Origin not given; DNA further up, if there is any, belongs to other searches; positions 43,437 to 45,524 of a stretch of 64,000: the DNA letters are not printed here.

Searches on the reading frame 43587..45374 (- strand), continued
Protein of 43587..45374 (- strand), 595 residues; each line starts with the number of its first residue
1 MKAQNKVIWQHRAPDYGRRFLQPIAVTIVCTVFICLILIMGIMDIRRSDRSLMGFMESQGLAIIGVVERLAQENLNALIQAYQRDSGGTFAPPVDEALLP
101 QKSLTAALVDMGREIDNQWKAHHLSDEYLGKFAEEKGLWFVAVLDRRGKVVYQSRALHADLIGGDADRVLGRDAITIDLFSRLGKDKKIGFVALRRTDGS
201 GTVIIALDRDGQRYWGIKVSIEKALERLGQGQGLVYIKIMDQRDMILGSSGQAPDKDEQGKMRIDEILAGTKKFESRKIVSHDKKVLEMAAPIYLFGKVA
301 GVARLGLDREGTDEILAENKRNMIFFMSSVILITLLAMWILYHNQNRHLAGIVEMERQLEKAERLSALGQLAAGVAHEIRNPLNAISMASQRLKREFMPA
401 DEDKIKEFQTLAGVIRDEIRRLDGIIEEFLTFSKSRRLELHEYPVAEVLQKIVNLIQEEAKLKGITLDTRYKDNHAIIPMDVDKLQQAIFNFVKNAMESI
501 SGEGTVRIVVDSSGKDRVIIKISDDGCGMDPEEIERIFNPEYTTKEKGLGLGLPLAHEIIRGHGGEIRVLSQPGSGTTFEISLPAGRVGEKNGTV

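Call 40: search_protein_families(library=pfam, max_evalue=0.01, proteins=[L014:2578-3069:-, L015:2121-2573:-, L016:1710-2258:-, L017:2603-3061:-, L018:1167-1676:-, L025:2712-3194:-, L021:2514-3092:-, L099:1079-1504:+])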
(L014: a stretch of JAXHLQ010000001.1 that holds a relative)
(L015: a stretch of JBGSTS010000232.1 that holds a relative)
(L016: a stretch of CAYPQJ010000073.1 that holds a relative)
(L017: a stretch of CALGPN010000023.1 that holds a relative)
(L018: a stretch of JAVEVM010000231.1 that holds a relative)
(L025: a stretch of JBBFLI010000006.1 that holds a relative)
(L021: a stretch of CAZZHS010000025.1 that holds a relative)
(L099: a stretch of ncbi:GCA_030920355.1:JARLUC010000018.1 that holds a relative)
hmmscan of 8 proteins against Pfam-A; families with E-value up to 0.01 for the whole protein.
L014:2578-3069:- (163 aa): 2 families
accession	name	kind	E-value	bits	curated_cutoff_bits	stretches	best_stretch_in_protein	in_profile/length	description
PF13801.11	Metal_resist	-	1.1e-17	64.8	29.2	1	7-127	3-123/125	Heavy-metal resistance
PF07813.17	LTXXQ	-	5.8e-07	30.6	24.3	1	40-126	9-92/100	LTXXQ motif family protein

L015:2121-2573:- (150 aa): 2 families
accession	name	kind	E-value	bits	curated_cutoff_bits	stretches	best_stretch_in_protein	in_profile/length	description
PF13801.11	Metal_resist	-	2.6e-14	53.9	29.2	1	6-127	5-122/125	Heavy-metal resistance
PF07813.17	LTXXQ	-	1.9e-06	28.9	24.3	1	42-131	10-96/100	LTXXQ motif family protein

L016:1710-2258:- (182 aa): 2 families
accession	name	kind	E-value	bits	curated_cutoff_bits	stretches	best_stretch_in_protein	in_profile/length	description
PF13801.11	Metal_resist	-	1.5e-13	51.4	29.2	1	12-133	2-123/125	Heavy-metal resistance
PF07813.17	LTXXQ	-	2.4e-09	38.2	24.3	1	45-136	8-96/100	LTXXQ motif family protein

L017:2603-3061:- (152 aa): 3 families
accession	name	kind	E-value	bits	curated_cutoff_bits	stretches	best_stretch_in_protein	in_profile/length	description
PF13801.11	Metal_resist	-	1.2e-12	48.5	29.2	1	7-123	7-123/125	Heavy-metal resistance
PF07813.17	LTXXQ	-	1.9e-12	48.2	24.3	1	35-129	8-99/100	LTXXQ motif family protein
PF25078.1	DUF7801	-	0.0049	17.5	33.2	1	44-122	45-123/155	Domain of unknown function (DUF7801)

L018:1167-1676:- (169 aa): 2 families
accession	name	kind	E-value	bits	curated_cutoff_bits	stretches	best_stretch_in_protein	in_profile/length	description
PF13801.11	Metal_resist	-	1.7e-15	57.7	29.2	1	20-139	2-124/125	Heavy-metal resistance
PF07813.17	LTXXQ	-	5.5e-08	33.9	24.3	1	47-144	5-99/100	LTXXQ motif family protein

L025:2712-3194:- (160 aa): 2 families
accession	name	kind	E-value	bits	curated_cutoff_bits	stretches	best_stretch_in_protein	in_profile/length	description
PF13801.11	Metal_resist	-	5e-14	53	29.2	1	11-138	5-125/125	Heavy-metal resistance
PF07813.17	LTXXQ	-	8.8e-09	36.4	24.3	1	54-139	14-96/100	LTXXQ motif family protein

L021:2514-3092:- (192 aa): 2 families
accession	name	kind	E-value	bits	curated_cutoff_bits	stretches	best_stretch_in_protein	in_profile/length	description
PF13801.11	Metal_resist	-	2.7e-15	57.1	29.2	1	55-173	7-124/125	Heavy-metal resistance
PF07813.17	LTXXQ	-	3.3e-05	24.9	24.3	1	85-175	9-96/100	LTXXQ motif family protein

L099:1079-1504:+ (141 aa): 1 family
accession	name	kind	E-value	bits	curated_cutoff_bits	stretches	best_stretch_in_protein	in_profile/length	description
PF13801.11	Metal_resist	-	2.5e-07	31.3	29.2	1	44-124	43-123/125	Heavy-metal resistance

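Call 41: search_protein_families(library=ncbifam, max_evalue=1e-10, proteins=[window:43587-45374:-])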
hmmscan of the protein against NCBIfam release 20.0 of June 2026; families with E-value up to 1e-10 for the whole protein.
window:43587-45374:- (595 aa): 65 families (the best 25 are shown)
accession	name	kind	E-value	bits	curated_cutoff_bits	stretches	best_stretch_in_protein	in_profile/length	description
NF008468.0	PRK11360.1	equivalog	1e-68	232.3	646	1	353-589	381-612/616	two-component system sensor histidine kinase AtoS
NF007688.0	PRK10364.1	equivalog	3.1e-62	210.8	479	1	305-585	178-451/460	two-component system sensor histidine kinase ZraS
NF010411.0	PRK13837.1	equivalog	4.5e-45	153.9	647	1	344-586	426-676/828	two-component system VirA-like sensor kinase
NF053867.1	SprKinKinDBac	equivalog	1e-44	152.9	775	1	319-585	240-497/500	sporulation kinase KinD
NF052574.1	HisKinEspCMyxo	equivalog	3.9e-37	127.9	1200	1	347-589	396-641/785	serine histidine kinase EspC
NF046044.1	PnpS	equivalog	5e-36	124.5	400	1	346-584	147-390/390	two-component system histidine kinase PnpS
NF006800.0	PRK09303.1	equivalog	7.4e-33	114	342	1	362-585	145-377/383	histidine kinase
NF038348.1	T2SS_HK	subfamily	6.9e-31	107.3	450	1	421-584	410-572/574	histidine kinase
NF047497.1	HK_LIC_12097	equivalog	7.4e-31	107.2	500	1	356-585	138-366/367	LIC_12097 family sensor histidine kinase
NF033092.0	HK_WalK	equivalog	3.1e-30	105.3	725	1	305-584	307-593/594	cell wall metabolism sensor histidine kinase WalK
NF046020.1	HisKinCckABruc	equivalog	4e-30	104.4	1000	1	354-585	466-707/868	cell cycle histidine kinase CckA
NF008312.0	PRK11100.1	equivalog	7.4e-30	104.2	356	1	355-585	246-474/477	two-component system sensor histidine kinase CreC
NF047466.1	hybrid_RR_LvrB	exception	2.5e-29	102.6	500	1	353-585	137-376/377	hybrid histidine kinase/response regulator LvrB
NF040691.1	MtrAB_MtrB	equivalog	6.1e-28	98.1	450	1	355-585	257-492/507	MtrAB system histidine kinase MtrB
NF052573.1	HisKinEspAMyxo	equivalog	7.1e-28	97.1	1400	1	354-587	370-613/755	serine histidine kinase EspA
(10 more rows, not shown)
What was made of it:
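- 43587..45374 (-): Sensor histidine kinase, 595 aa. It has an N-terminal transmembrane segment, an extracytoplasmic sCache-like domain, HisKA and HATPase_c. The best named relatives are AtoS and ZraS, both below the equivalog cut-offs (call 41).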

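Call 70: find_homologous_proteins(query=L053:1075-1626:+, max_evalue=0.00001)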
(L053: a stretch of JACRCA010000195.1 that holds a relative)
Query L053:1075-1626:+ (183 aa): 1840 proteins with E <= 0.00001 among 8000 candidates; the best 120 are listed.
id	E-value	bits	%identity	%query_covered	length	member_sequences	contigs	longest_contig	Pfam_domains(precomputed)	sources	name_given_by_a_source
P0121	3.5e-102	358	88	88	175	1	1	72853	PF13801.12,PF07813.18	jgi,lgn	-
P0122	1.0e-92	327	80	83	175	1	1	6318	PF13801.12,PF07813.18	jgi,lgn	-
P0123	2.0e-74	268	75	83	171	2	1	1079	PF13801.12,PF07813.18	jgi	-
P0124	2.6e-73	264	72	80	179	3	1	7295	PF13801.12,PF07813.18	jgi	jgi:Spy/CpxP family protein refolding chaperone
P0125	3.5e-73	263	67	100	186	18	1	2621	PF13801.12,PF07813.18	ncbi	-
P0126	9.1e-73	262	63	100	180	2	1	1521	PF13801.12,PF07813.18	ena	-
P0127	3.8e-72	260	69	85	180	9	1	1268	PF13801.12,PF07813.18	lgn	-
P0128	4.1e-72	260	70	82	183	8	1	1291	PF13801.12,PF07813.18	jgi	jgi:Spy/CpxP family protein refolding chaperone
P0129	4.6e-72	260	69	100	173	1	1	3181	PF13801.12,PF07813.18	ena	-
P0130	6.7e-72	259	70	100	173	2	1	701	PF13801.12,PF07813.18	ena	-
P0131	1.2e-71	258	74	83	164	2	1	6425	PF13801.12,PF07813.18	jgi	-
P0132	2.2e-71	258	71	84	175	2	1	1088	PF13801.12,PF07813.18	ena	-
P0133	3.1e-71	257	71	80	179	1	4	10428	PF13801.12,PF07813.18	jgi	jgi:Spy/CpxP family protein refolding chaperone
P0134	4.7e-71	257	69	100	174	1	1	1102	PF13801.12,PF07813.18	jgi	jgi:Spy/CpxP family protein refolding chaperone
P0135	8.8e-71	256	66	100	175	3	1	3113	PF13801.12,PF07813.18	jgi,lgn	jgi:Spy/CpxP family protein refolding chaperone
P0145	1.7e-69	252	73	80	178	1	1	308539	PF13801.12,PF07813.18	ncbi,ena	-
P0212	4.8e-64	234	68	80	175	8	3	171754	PF13801.12,PF07813.18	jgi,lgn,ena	-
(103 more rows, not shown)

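Call 71: find_encoding_contigs(protein=P0145, flank=3000, max_places=3)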
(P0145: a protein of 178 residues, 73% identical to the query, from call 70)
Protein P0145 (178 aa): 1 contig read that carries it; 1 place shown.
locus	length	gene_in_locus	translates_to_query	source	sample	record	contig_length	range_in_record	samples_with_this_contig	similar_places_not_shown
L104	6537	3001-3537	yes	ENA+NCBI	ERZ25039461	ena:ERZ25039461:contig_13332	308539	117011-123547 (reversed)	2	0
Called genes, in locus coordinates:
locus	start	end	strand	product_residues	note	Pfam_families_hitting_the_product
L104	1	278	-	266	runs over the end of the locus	PF00528:BPD_transp_1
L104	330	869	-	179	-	PF00528:BPD_transp_1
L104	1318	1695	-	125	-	-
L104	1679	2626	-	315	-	PF01547:SBP_bac_1, PF13416:SBP_bac_8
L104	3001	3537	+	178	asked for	PF13801:Metal_resist, PF07813:LTXXQ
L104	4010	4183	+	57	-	-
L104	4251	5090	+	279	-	PF00753:Lactamase_B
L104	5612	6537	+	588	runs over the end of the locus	PF00512:HisKA, PF02518:HATPase_c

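Call 72: find_encoding_contigs(protein=P0212, flank=3000, max_places=3)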
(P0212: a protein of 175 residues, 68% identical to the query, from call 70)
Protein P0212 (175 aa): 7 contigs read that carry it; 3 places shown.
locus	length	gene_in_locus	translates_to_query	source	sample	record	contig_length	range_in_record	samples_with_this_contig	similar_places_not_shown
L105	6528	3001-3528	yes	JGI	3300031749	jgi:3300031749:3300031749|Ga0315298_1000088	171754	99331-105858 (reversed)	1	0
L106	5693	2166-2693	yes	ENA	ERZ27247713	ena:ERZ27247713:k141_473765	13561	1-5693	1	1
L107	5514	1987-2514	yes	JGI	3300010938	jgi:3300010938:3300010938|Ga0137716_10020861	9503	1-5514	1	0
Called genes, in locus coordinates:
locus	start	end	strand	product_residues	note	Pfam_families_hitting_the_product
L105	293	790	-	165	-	PF02082:Rrf2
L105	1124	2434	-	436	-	PF01547:SBP_bac_1, PF13416:SBP_bac_8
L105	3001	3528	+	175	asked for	PF13801:Metal_resist, PF07813:LTXXQ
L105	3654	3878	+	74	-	-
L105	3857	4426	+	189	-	PF13801:Metal_resist, PF07813:LTXXQ (faint)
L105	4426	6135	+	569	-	PF00512:HisKA, PF02518:HATPase_c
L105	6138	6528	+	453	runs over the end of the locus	PF00072:Response_reg, PF00158:Sigma54_activat, PF14532:Sigma54_activ_2, PF00004:AAA (weak), PF07728:AAA_5, PF25601:AAA_lid_14, PF02954:HTH_8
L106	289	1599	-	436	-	PF01547:SBP_bac_1, PF13416:SBP_bac_8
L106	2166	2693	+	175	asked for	PF13801:Metal_resist, PF07813:LTXXQ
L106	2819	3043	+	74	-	-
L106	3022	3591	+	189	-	PF13801:Metal_resist, PF07813:LTXXQ (faint)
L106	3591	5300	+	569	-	PF00512:HisKA, PF02518:HATPase_c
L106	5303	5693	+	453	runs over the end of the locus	PF00072:Response_reg, PF00158:Sigma54_activat, PF14532:Sigma54_activ_2, PF00004:AAA (weak), PF07728:AAA_5, PF25601:AAA_lid_14, PF02954:HTH_8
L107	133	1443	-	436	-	PF01547:SBP_bac_1, PF13416:SBP_bac_8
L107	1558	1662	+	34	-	-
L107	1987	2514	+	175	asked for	PF13801:Metal_resist, PF07813:LTXXQ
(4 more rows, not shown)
